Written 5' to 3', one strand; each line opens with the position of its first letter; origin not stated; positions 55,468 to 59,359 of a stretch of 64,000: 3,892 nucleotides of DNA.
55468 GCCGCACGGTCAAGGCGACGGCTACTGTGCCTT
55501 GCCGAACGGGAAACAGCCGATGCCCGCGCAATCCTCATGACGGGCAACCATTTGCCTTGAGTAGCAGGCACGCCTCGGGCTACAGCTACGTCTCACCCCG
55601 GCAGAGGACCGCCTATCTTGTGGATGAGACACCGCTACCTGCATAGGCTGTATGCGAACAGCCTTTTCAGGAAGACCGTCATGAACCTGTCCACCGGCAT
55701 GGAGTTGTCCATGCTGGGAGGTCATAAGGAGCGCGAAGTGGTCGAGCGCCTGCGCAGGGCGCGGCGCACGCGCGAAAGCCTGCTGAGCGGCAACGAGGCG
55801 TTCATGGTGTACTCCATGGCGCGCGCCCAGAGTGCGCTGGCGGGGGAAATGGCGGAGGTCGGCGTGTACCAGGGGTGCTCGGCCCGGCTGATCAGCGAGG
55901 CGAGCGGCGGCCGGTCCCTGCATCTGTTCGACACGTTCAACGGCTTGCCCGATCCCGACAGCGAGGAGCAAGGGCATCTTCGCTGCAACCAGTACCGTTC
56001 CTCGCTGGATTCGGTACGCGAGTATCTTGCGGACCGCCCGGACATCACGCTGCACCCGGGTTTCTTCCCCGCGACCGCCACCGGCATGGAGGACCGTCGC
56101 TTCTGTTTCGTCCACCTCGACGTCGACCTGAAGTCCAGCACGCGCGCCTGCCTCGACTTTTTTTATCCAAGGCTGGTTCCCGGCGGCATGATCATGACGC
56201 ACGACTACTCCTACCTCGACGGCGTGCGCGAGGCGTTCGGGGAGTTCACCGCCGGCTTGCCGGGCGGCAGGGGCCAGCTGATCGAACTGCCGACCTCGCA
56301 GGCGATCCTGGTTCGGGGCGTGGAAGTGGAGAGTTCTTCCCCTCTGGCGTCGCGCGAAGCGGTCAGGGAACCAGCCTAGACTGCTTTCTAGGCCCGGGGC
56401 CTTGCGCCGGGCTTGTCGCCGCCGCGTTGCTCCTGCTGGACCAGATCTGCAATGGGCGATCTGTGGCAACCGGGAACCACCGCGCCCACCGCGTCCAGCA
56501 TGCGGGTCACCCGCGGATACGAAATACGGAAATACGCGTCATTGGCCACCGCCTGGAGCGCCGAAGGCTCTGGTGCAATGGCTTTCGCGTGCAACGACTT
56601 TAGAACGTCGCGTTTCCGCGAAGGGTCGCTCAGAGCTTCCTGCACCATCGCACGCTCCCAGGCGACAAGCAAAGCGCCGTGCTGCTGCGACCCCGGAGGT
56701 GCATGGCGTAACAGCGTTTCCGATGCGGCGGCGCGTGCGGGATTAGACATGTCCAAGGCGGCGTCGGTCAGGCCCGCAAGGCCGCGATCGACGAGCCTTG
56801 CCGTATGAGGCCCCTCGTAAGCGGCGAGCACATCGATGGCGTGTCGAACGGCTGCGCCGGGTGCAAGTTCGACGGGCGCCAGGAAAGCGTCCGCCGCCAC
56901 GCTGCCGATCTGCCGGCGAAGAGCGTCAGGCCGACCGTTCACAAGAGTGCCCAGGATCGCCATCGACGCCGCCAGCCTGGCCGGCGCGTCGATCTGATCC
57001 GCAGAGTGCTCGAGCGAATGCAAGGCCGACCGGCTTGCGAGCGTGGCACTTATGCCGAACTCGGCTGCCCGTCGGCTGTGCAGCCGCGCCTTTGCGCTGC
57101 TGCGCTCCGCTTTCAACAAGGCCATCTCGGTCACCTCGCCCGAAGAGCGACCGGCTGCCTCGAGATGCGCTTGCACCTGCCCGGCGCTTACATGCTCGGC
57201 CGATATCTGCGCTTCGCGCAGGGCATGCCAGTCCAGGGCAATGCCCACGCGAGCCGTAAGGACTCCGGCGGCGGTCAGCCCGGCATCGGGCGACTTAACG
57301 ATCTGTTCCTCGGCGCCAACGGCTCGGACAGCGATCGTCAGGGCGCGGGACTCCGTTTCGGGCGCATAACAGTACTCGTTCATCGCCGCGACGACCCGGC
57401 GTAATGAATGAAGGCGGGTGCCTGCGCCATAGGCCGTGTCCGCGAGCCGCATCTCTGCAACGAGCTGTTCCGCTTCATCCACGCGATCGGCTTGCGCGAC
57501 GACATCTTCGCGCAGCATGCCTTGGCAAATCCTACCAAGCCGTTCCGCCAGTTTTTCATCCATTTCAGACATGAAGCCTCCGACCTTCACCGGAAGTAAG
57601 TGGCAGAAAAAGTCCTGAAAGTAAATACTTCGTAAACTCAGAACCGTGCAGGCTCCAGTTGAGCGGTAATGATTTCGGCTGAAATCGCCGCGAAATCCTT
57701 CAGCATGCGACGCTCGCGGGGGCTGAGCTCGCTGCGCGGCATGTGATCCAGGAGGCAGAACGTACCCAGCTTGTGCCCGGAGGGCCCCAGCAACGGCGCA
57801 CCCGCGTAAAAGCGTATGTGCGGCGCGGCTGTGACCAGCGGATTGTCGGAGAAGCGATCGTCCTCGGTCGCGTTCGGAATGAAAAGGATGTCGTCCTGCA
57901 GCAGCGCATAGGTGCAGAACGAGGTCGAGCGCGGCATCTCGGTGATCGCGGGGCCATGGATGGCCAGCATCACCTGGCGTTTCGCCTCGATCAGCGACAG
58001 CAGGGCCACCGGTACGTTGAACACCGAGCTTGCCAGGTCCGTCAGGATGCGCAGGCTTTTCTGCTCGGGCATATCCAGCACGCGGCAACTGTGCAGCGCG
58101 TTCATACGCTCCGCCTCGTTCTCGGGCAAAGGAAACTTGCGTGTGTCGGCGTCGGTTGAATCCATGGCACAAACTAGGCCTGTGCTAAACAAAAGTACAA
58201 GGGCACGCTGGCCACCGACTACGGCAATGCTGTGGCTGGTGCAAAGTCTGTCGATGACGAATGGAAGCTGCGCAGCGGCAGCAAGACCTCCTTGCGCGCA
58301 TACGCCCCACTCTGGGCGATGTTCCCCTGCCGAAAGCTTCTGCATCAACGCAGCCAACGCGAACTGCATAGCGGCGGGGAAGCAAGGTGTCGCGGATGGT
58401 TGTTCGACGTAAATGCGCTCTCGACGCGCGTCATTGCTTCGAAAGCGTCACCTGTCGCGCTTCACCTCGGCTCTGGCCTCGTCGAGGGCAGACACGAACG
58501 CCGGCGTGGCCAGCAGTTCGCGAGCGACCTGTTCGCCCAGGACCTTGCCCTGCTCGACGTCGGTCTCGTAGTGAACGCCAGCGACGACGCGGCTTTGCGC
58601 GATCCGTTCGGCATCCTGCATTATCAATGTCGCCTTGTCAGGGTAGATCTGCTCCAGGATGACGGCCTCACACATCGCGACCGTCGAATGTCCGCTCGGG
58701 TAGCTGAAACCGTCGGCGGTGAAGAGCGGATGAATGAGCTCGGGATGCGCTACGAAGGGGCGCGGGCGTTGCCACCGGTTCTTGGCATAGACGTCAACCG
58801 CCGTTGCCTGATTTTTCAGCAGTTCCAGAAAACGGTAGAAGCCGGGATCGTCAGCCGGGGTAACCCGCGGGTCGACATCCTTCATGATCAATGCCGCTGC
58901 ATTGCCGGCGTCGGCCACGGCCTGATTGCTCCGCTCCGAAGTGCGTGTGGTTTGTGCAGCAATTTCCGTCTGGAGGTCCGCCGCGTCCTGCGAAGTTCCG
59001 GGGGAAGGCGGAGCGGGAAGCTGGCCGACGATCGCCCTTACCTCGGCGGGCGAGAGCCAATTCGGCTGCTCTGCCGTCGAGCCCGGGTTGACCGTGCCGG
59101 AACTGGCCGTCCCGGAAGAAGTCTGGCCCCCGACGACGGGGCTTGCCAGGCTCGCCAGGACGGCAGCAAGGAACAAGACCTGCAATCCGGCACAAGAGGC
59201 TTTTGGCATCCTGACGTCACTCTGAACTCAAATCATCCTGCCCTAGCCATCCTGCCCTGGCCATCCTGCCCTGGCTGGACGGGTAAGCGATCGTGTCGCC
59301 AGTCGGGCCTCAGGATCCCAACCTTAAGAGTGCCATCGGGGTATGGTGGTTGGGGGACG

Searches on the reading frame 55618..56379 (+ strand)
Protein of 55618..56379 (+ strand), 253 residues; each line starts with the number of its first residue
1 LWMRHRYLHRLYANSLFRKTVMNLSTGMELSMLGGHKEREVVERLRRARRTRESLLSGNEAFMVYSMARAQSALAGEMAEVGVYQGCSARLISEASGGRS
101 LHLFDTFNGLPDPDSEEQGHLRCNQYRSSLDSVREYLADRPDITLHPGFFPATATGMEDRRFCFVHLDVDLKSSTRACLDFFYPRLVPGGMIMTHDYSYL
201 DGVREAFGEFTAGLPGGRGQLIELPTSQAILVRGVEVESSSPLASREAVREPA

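Call 84: search_protein_families(library=pfam, proteins=[window:55618-56379:+], max_evalue=0.001)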
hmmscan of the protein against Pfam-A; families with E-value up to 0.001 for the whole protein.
window:55618-56379:+ (253 aa): 2 families
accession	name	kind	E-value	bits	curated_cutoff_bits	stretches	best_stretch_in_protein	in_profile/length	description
PF05711.17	TylF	-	2.1e-17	63.7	23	1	71-211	88-243/264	Macrocin-O-methyltransferase (TylF)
PF13578.12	Methyltransf_24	-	4.6e-09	37.5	26.3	1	80-197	2-105/105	Methyltransferase domain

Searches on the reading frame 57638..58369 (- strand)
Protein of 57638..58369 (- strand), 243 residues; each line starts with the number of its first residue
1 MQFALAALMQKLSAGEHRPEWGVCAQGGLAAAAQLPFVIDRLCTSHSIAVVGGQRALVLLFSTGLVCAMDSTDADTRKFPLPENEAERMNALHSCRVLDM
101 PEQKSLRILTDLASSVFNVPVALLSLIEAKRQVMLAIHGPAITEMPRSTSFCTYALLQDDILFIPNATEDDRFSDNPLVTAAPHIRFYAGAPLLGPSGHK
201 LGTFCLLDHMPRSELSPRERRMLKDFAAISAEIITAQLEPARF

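Call 84: search_protein_families(library=pfam, proteins=[window:57638-58369:-], max_evalue=0.001)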
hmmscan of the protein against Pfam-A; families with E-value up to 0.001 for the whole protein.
window:57638-58369:- (243 aa): 1 family
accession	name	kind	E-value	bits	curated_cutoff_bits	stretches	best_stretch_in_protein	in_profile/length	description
PF01590.32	GAF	-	7.5e-14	52.8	22.4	1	104-229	4-128/133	GAF domain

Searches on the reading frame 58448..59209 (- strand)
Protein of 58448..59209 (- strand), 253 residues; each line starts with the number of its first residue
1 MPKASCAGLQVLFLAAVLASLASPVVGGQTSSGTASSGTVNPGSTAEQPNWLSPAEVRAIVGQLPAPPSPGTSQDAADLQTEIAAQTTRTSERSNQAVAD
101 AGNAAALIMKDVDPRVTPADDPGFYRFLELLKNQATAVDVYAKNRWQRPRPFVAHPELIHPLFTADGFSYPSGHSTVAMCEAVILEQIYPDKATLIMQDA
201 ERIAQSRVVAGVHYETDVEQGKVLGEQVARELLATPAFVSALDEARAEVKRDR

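Call 84: search_protein_families(library=pfam, proteins=[window:58448-59209:-], max_evalue=0.001)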
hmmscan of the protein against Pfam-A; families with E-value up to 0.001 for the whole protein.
window:58448-59209:- (253 aa): 1 family
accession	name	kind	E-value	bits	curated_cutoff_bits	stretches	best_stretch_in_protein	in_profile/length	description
PF01569.27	PAP2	-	2.4e-10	40.7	27.2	1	138-229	15-118/130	PAP2 superfamily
